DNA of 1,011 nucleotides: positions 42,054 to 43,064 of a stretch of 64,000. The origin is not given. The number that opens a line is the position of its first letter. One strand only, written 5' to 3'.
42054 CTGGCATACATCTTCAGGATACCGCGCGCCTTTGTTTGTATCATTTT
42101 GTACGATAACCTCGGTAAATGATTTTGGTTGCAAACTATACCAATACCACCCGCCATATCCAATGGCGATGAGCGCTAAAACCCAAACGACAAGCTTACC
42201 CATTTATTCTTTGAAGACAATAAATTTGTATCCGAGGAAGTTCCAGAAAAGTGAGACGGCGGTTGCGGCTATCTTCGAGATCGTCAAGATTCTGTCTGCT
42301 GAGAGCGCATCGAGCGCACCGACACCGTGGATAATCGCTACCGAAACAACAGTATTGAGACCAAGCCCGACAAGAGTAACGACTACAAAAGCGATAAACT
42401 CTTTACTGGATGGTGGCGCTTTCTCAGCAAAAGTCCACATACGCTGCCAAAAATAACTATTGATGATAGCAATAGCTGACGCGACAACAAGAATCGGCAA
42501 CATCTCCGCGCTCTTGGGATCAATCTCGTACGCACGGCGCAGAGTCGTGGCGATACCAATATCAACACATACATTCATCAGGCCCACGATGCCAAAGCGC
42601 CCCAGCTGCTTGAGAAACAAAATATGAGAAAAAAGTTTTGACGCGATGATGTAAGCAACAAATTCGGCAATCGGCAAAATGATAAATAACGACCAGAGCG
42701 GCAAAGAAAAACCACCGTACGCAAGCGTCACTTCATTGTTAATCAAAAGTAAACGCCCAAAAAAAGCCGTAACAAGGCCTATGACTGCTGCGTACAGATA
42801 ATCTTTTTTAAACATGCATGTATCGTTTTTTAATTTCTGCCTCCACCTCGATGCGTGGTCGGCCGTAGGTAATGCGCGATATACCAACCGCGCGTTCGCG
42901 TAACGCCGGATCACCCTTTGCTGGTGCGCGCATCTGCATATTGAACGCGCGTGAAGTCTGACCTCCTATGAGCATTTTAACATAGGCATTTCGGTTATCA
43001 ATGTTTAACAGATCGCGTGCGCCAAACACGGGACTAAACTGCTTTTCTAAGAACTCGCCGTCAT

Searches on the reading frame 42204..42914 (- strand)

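Call 51: search_protein_families(library=pfam, proteins=[window:42204-42914:-], max_evalue=0.0001)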
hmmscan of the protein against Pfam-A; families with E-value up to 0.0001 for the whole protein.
window:42204-42914:- (236 aa): 1 family
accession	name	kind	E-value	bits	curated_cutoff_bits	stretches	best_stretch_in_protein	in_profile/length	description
PF04138.20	GtrA_DPMS_TM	-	1e-20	74.5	26.1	1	106-234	1-117/117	GtrA/DPMS, transmembrane domain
